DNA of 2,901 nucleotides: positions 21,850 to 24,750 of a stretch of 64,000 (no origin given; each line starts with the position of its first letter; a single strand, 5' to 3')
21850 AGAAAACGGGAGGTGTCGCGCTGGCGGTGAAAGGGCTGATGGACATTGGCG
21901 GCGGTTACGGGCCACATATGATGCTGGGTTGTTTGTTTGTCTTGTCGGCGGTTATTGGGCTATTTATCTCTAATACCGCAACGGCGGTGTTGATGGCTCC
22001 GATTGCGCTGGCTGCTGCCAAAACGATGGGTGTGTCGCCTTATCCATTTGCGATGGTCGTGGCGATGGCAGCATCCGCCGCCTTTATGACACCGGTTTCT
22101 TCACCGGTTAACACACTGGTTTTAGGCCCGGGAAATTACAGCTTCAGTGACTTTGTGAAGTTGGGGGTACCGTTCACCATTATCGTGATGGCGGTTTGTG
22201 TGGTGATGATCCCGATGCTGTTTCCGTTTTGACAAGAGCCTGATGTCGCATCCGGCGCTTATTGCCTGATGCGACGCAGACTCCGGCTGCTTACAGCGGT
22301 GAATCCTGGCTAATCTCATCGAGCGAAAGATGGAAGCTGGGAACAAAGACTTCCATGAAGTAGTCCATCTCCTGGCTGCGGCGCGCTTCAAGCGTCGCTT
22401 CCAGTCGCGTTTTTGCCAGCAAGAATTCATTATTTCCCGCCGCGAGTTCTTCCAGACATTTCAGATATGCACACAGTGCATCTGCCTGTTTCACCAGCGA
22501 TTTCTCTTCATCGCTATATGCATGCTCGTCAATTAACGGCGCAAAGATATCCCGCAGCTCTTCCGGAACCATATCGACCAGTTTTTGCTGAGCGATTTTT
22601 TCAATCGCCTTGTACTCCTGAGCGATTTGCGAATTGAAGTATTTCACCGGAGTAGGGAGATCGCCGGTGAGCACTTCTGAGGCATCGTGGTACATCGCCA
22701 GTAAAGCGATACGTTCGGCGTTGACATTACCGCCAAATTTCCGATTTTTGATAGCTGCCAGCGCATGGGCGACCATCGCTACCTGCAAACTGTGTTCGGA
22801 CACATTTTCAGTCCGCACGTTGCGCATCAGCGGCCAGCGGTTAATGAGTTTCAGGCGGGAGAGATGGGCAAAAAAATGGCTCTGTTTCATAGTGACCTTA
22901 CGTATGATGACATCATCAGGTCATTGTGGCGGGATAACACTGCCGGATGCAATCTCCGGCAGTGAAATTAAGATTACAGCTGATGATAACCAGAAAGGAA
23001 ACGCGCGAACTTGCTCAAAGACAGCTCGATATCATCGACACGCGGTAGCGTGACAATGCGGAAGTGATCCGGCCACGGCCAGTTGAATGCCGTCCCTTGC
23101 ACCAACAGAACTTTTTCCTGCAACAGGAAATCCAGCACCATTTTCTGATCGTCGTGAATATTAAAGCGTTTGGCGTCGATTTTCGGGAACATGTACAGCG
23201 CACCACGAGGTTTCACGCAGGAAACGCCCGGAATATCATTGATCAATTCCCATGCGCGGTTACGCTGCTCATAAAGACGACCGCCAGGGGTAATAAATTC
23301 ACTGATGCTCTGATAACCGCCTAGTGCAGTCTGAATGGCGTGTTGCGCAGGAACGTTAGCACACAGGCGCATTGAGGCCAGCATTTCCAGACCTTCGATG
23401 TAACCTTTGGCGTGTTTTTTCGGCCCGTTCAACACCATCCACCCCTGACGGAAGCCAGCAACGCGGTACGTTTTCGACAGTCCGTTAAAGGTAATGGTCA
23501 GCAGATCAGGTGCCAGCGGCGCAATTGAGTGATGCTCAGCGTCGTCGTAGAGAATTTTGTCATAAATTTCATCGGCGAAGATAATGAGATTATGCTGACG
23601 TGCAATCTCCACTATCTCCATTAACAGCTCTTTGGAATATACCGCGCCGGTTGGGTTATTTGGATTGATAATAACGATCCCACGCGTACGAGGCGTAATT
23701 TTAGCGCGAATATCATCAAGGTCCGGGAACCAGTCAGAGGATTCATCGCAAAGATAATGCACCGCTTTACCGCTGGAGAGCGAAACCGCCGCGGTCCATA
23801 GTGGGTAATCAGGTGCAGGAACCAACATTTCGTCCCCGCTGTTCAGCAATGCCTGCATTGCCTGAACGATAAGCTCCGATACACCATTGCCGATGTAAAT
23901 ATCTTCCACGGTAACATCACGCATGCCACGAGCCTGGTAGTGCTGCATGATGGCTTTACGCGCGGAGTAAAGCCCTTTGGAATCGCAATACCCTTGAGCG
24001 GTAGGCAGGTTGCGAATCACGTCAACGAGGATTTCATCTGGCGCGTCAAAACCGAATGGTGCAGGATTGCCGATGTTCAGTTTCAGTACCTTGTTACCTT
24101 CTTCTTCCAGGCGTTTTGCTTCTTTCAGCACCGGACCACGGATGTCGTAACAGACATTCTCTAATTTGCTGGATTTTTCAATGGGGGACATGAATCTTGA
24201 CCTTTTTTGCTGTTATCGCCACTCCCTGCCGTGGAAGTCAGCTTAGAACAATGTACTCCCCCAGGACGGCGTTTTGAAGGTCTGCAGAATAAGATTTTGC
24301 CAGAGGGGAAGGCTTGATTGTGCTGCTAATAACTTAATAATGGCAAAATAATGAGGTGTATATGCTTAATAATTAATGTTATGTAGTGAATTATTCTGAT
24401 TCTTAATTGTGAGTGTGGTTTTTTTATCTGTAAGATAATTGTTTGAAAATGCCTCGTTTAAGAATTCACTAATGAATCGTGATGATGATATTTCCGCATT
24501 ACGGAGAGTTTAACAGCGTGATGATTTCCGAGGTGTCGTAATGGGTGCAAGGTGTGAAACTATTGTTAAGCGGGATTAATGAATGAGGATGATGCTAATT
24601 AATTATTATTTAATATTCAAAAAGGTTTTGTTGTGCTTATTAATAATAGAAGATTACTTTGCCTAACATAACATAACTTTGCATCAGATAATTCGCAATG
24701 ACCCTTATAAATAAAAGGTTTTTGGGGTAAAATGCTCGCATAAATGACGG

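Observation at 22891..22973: Perfect 10-bp inverted repeat between alaA and yfbR without a U-tract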

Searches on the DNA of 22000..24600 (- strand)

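Call 6: search_rna_families(source=window, start=22000, end=24600, threshold=evalue, max_evalue=10)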
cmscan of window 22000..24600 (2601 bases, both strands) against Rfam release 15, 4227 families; matches with E-value up to 10: 2.
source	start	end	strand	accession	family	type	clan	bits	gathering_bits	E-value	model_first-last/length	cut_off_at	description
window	24440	24515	-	RF02080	STnc170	Gene; sRNA;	-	20.4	80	0.081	71-143/333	no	Salmonella enterica sRNA STnc170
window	22303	22427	+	RF01262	snR44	Gene; snRNA; snoRNA; HACA-box;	CL00035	16.1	33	4.7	1-211/211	no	Small nucleolar RNA snR44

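Call 7: search_dna_similar(query=window:22700-23200:-, collection=ecoli_genomes, mode=near, max_rows=30, rows=spread)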
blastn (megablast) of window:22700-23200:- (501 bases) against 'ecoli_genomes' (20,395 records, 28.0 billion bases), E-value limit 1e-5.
Records with a match: 5425; places in all: 5425; records where one place covers at least 80% of the query: 5425.
Genomes with a match: 5425 of 5426; with a place that covers at least 80% of the query: 5425. Places per genome that has any: lowest 1, median 1, highest 1. On chromosomes: 5425 places; on plasmids: 0.
Best place of each record, by identity: >=99% 1990; 95-99% 3435.
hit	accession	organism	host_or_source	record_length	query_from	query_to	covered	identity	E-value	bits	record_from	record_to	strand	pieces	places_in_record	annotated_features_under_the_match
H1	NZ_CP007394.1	Escherichia coli strain ST2747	-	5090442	1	501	100%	100.0%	0e+0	926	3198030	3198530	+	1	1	alaA: alanine transaminase AlaA | yfbR: 5'-deoxynucleotidase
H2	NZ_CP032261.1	Escherichia coli strain AR_0067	missing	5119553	1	501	100%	99.6%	0e+0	915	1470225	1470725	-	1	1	alaA: alanine transaminase AlaA | yfbR: 5'-deoxynucleotidase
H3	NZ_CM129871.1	Escherichia coli strain PCP07014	seawater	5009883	1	501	100%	99.6%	0e+0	915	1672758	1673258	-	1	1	alaA: alanine transaminase AlaA | yfbR: 5'-deoxynucleotidase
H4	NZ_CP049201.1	Escherichia coli strain PapRG-04-4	Papio papio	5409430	1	501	100%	99.4%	0e+0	909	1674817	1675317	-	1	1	alaA: alanine transaminase AlaA | yfbR: 5'-deoxynucleotidase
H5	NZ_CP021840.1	Escherichia coli strain EC974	Homo sapiens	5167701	1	501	100%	99.2%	0e+0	904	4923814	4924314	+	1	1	alaA: alanine transaminase AlaA | yfbR: 5'-deoxynucleotidase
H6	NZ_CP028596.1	Escherichia coli strain 149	cattle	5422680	1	501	100%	99.2%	0e+0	904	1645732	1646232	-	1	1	alaA: alanine transaminase AlaA | yfbR: 5'-deoxynucleotidase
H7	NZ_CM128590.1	Escherichia coli strain 200164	Homo sapiens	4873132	1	501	100%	99.2%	0e+0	904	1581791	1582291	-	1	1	alaA: alanine transaminase AlaA | yfbR: 5'-deoxynucleotidase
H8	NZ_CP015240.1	Escherichia coli strain 2011C-3911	Homo sapiens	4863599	1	501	100%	99.0%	0e+0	898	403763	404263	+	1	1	alaA: alanine transaminase AlaA | yfbR: 5'-deoxynucleotidase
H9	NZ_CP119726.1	Escherichia coli strain E16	chicken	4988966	1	501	100%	99.0%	0e+0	898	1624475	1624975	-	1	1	alaA: alanine transaminase AlaA | yfbR: 5'-deoxynucleotidase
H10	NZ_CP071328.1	Escherichia coli strain 4114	missing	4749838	1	501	100%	99.0%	0e+0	898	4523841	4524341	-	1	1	alaA: alanine transaminase AlaA | yfbR: 5'-deoxynucleotidase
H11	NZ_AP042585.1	Escherichia coli strain OkiPb01698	bovine feces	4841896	1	501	100%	99.0%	0e+0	898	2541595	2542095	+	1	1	alaA: alanine transaminase AlaA | yfbR: 5'-deoxynucleotidase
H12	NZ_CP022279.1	Escherichia coli strain STEC299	Marmota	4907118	1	501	100%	98.8%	0e+0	893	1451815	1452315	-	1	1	alaA: alanine transaminase AlaA | yfbR: 5'-deoxynucleotidase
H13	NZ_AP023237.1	Escherichia coli strain F070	-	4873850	1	501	100%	98.8%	0e+0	893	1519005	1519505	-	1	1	alaA: alanine transaminase AlaA | yfbR: 5'-deoxynucleotidase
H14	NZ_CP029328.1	Escherichia coli strain A1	Short-beaked echidna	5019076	1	501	100%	98.8%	0e+0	893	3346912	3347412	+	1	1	alaA: alanine transaminase AlaA | yfbR: 5'-deoxynucleotidase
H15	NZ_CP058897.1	Escherichia coli strain MS10858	Homo sapiens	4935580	1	501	100%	98.8%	0e+0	893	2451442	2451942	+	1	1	alaA: alanine transaminase AlaA | yfbR: 5'-deoxynucleotidase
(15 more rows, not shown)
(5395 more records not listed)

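Call 41: search_dna_similar(query=window:22934-22968:-, collection=ecoli_genomes, mode=near, max_evalue=0.01, max_rows=12, rows=spread)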
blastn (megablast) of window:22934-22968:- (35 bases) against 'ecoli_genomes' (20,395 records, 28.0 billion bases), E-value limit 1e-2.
Records with a match: 5424; places in all: 5424; records where one place covers at least 80% of the query: 5424.
Genomes with a match: 5424 of 5426; with a place that covers at least 80% of the query: 5424. Places per genome that has any: lowest 1, median 1, highest 1. On chromosomes: 5424 places; on plasmids: 0.
Best place of each record, by identity: >=99% 2429; 95-99% 2995.
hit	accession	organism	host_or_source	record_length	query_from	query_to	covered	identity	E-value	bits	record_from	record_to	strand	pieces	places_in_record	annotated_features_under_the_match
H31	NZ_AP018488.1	Escherichia coli O157:H7 strain PV15-279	Homo sapiens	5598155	1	35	100%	100.0%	4e-9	66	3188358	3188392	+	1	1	none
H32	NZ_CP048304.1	Escherichia coli strain 9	environment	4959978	1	35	100%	100.0%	4e-9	66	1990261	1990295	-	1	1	none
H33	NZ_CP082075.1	Escherichia coli strain MS20658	Homo sapiens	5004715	1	35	100%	100.0%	4e-9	66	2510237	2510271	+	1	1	none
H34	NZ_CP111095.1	Escherichia coli strain TW14588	Lactuca sativa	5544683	1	35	100%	100.0%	4e-9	66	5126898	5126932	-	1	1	none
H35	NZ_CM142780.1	Escherichia coli strain GPEC1352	chicken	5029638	1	35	100%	100.0%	4e-9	66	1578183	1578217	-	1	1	none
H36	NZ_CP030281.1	Escherichia coli strain E308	Broiler chicken farm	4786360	1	35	100%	97.1%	2e-7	60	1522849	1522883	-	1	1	none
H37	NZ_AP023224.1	Escherichia coli strain YJ1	Homo sapiens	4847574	1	35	100%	97.1%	2e-7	60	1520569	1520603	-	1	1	none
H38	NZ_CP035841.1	Escherichia coli strain TW10722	Homo sapiens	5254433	1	35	100%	97.1%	2e-7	60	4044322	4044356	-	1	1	none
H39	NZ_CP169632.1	Escherichia coli strain L-formLTE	-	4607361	1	35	100%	97.1%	2e-7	60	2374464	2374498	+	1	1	none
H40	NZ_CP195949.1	Escherichia coli strain D7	Water sample from the Juan Diaz River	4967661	1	35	100%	97.1%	2e-7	60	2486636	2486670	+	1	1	none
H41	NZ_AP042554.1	Escherichia coli strain OkiPb01692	bovine feces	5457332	1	35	100%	97.1%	2e-7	60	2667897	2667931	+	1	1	none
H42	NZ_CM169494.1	Escherichia coli strain EC07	Homo sapiens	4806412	1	35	100%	97.1%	2e-7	60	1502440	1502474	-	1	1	none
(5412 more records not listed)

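Call 44: search_dna_similar(query=window:22931-22964:-, collection=ecoli_genomes, mode=near, max_evalue=0.01, max_rows=5)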
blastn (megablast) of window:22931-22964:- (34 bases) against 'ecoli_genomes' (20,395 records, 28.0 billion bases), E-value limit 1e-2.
Records with a match: 2429; places in all: 2429; records where one place covers at least 80% of the query: 2429.
Genomes with a match: 2429 of 5426; with a place that covers at least 80% of the query: 2429. Places per genome that has any: lowest 1, median 1, highest 1. On chromosomes: 2429 places; on plasmids: 0.
Best place of each record, by identity: >=99% 2428; 95-99% 1.
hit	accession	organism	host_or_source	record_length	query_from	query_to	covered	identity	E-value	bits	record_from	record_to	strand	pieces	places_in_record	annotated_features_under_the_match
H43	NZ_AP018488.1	Escherichia coli O157:H7 strain PV15-279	Homo sapiens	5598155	1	34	100%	100.0%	1e-8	64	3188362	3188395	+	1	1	none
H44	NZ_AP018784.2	Escherichia coli strain SK1144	-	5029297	1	34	100%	100.0%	1e-8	64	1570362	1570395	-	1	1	none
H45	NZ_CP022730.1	Escherichia coli strain SA186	Homo sapiens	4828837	1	34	100%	100.0%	1e-8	64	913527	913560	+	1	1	none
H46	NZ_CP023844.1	Escherichia coli strain 4/1-1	Homo sapiens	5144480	1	34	100%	100.0%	1e-8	64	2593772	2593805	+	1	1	none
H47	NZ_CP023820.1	Escherichia coli strain 7/2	Homo sapiens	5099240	1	34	100%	100.0%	1e-8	64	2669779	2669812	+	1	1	none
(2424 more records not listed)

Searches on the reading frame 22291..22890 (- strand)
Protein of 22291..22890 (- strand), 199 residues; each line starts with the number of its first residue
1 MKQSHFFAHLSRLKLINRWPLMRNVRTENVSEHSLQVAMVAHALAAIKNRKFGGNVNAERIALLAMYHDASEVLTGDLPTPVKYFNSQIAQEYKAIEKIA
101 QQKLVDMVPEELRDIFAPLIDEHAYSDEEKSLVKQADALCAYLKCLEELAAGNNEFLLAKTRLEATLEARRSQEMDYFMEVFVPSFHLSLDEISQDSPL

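Call 13: find_related_loci(query=window:22291-22890:-, collection=genome_contigs, flank=2500)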
Query window:22291-22890:- (199 aa) in genome_contigs; peptide patterns used: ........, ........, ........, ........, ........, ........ (x = any residue, [..] = any of these).
600 stretches matched a pattern (row limit reached: there are more); 573 encode a relative of the query (tblastn E <= 1e-3); the best 80 are kept; 80 distinct loci.
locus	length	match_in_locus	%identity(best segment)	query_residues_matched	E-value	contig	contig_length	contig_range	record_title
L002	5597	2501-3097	99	1-199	6e-134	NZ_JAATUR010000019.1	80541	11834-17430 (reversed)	Escherichia coli strain SCPM-O-B-8794 19length=80541, whole genome shotgun sequence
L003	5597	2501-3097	99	1-199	5e-134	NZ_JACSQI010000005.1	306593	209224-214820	Escherichia whittamii strain Sa2BVA5 NODE_5_length_306593_cov_8.374623, whole genome shotgun sequence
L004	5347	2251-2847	99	1-199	3e-133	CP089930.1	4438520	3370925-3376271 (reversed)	Escherichia coli strain E69 chromosome, complete genome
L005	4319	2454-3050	99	1-199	4e-135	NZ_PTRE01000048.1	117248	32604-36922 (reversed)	Escherichia sp. MOD1-EC7003 MOD1-EC7003_48_length_117248_cov_116, whole genome shotgun sequence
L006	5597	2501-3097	98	1-199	8e-133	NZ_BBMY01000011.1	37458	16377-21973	Escherichia albertii NBRC 107761 = DSM 17582 strain NBRC 107761, whole genome shotgun sequence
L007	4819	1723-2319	95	1-199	2e-130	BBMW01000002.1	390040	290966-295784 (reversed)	Citrobacter werkmanii NBRC 105721 DNA, contig: CIWKM02, whole genome shotgun sequence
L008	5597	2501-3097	95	1-199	1e-129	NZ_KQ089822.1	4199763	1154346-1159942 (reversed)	Citrobacter sp. MGH106 aetzL-supercont1.1, whole genome shotgun sequence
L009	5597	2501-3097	95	1-199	1e-129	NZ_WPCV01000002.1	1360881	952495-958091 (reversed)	Citrobacter sp. On2M On2M_2, whole genome shotgun sequence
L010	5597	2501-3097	94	1-199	2e-128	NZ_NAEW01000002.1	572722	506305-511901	Citrobacter braakii strain ATCC 51113 CbraakiiATCC_L001_NODE_2_length_572722__23.1737, whole genome shotgun sequence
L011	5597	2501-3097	94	1-199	4e-128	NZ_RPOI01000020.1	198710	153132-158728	Citrobacter youngae strain CCUG 30791 citrobacter_youngae_CCUG30791T_0000020, whole genome shotgun sequence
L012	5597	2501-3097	94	1-199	3e-128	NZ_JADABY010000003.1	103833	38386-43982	Citrobacter sp. Res13-Sevr-PEB04-36 seq_tig3, whole genome shotgun sequence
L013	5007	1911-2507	94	1-199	2e-128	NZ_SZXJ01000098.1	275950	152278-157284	Citrobacter sp. wls619 contig25, whole genome shotgun sequence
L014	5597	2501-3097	94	1-199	3e-128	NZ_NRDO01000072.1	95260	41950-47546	Citrobacter sp. NCU1 contig_72, whole genome shotgun sequence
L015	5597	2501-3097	95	1-199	2e-128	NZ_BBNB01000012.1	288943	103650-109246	Citrobacter sedlakii NBRC 105722, whole genome shotgun sequence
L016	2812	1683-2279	93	1-199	6e-133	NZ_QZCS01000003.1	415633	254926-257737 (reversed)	Enterobacter chuandaensis strain 090028 3, whole genome shotgun sequence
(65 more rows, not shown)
